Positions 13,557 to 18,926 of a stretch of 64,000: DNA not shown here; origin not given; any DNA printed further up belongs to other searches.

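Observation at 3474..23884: Head-to-tail array of four intact, diverged ~1,680-aa receptor Ser/Thr kinase paralogs (~20 kb)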

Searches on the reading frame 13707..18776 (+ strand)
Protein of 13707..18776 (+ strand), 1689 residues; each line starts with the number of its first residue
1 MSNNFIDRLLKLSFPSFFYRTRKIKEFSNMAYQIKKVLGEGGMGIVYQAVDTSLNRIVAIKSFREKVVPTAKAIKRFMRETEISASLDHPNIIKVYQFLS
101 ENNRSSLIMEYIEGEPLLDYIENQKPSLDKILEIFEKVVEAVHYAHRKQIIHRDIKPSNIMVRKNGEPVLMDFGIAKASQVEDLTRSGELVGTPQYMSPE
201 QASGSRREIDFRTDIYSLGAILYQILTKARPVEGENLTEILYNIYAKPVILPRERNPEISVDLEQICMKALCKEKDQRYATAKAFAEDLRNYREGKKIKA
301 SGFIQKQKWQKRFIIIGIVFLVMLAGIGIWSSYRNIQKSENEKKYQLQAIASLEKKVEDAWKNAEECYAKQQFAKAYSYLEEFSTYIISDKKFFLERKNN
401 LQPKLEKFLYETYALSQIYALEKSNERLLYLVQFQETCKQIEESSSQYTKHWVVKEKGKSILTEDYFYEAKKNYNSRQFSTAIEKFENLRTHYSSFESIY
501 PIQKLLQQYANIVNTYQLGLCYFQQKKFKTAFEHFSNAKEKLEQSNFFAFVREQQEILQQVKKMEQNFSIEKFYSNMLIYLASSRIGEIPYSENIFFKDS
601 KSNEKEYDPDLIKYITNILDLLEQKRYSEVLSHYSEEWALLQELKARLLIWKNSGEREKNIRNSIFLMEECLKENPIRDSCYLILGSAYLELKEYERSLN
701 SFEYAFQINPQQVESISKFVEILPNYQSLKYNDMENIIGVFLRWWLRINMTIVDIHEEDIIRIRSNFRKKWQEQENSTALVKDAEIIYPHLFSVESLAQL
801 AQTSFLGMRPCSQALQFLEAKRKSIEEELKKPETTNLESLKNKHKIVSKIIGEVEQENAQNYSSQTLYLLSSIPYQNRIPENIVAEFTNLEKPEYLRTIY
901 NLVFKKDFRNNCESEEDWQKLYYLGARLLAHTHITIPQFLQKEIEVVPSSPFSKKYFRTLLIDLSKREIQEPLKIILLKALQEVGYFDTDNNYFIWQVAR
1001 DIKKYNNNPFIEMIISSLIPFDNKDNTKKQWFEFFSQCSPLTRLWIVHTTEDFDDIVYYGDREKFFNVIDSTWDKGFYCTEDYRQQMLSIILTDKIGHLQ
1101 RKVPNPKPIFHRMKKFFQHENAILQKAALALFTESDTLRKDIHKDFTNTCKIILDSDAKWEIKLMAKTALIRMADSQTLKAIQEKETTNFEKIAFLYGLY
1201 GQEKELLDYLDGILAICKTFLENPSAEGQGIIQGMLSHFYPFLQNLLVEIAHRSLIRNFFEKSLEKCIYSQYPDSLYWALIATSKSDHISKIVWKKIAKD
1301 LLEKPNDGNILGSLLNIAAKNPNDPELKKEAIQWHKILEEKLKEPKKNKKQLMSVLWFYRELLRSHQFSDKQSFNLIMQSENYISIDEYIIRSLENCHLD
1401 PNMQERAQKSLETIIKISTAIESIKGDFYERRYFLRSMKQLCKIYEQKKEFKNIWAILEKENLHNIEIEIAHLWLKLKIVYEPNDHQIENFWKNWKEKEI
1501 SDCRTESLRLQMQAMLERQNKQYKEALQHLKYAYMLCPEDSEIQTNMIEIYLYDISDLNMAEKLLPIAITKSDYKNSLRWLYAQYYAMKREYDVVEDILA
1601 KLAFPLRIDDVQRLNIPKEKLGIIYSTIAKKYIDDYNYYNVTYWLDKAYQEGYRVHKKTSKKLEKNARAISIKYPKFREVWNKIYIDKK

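Call 3: search_protein_families(library=pfam, proteins=[window:13707-18776:+], max_evalue=0.01)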
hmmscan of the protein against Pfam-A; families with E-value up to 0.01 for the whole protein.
window:13707-18776:+ (1689 aa): 13 families
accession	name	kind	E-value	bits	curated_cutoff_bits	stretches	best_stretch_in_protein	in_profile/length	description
PF00069.31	Pkinase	-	9.8e-55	186.2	31.7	1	32-285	1-258/263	Protein kinase domain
PF07714.23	PK_Tyr_Ser-Thr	-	1.5e-32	113.4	23.1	1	33-278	2-248/258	Protein tyrosine and serine/threonine kinase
PF03109.22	ABC1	-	9.2e-10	38.5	22.9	1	71-179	114-217/244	ABC1 atypical kinase-like domain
PF07719.23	TPR_2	-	7.6e-07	29.2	27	0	682-711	4-33/34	Tetratricopeptide repeat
PF23914.1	TPR_CcmH_CycH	-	6.2e-06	26.6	42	0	637-724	8-95/158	Cytochrome c-type biogenesis protein H TPR domain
PF17667.7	Pkinase_fungal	-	7.9e-06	25.3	24.1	1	127-205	284-368/387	Fungal protein kinase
PF00515.34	TPR_1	-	5.5e-05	23.2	27.8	1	516-539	5-28/34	Tetratricopeptide repeat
PF14559.12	TPR_19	-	6e-05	23.7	25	0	1519-1552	3-36/68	Tetratricopeptide repeat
PF13424.12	TPR_12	-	0.00012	22.7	30.1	0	514-540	4-31/77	Tetratricopeptide repeat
PF06293.20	Kdo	-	0.00031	20.7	21.3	1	102-174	89-167/207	Lipopolysaccharide kinase (Kdo/WaaP) family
PF01636.29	APH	-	0.00041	20.6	23.2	1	128-176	150-197/239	Phosphotransferase enzyme family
PF13428.12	TPR_14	-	0.001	20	23.5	0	1511-1549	5-43/44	Tetratricopeptide repeat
PF13414.12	TPR_11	-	0.0018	18.4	26.8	0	686-714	1-29/42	TPR repeat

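Call 7: search_protein_families(library=ncbifam, proteins=[window:13707-18776:+], max_evalue=0.001)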
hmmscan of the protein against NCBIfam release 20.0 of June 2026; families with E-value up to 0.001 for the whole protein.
window:13707-18776:+ (1689 aa): 20 families
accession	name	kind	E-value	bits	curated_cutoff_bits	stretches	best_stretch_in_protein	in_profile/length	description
NF033483.0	PknB_PASTA_kin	equivalog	5.5e-87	293.1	450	1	31-306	8-282/563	Stk1 family PASTA domain-containing Ser/Thr kinase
NF052427.1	StpK7MSMEG_1200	equivalog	6.5e-54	183.4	900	1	31-346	8-331/601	serine/threonine protein kinase StpK7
NF009651.0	PRK13184.1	equivalog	3.1e-52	177.7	839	1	31-297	3-295/932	serine/threonine-protein kinase PknD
NF047741.1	antiphage_MADS6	equivalog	7.4e-45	153.6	460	2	127-299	297-467/612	methylation-associated defense system protein kinase MAD6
TIGR03903.1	TOMM_kin_cyc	equivalog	6.5e-35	120.3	705.75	1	57-291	5-246/1267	TOMM system kinase/cyclase fusion protein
NF038150.1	lanthi_synth_IV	equivalog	2.2e-27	95.8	650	1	31-291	190-455/851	class IV lanthionine synthetase LanL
NF033442.0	BREX_PglW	equivalog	1.8e-24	85.6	990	1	33-294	207-488/1391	BREX system serine/threonine kinase PglW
NF053615.1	SerThrKinAfsKStmc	equivalog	3e-23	82.4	1300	1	36-244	19-225/809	protein serine/threonine kinase AfsK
NF038151.1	lanthi_synth_III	equivalog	8.1e-22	77.4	575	1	22-231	212-428/833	class III lanthionine synthetase LanKC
TIGR03724.2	arch_bud32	equivalog_domain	4e-13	49.3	125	1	61-180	24-135/193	KEOPS complex kinase/ATPase Bud32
NF011460.0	PRK14879.1-1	equivalog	2.4e-11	43.2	199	1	60-184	41-166/232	Kae1-associated kinase Bud32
NF011463.0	PRK14879.1-4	equivalog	7e-11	42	188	1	60-180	48-164/237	Kae1-associated kinase Bud32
NF007174.0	PRK09605.1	equivalog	1.4e-09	37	447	1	56-182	362-480/535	bifunctional N(6)-L-threonylcarbamoyladenine synthase/serine/threonine protein kinase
NF011464.0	PRK14879.1-7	equivalog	6.9e-09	35.7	246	1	66-178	42-151/221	Kae1-associated kinase Bud32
TIGR01982.1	UbiB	equivalog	7.2e-06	24.8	487.55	1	77-176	209-303/436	2-polyprenylphenol 6-hydroxylase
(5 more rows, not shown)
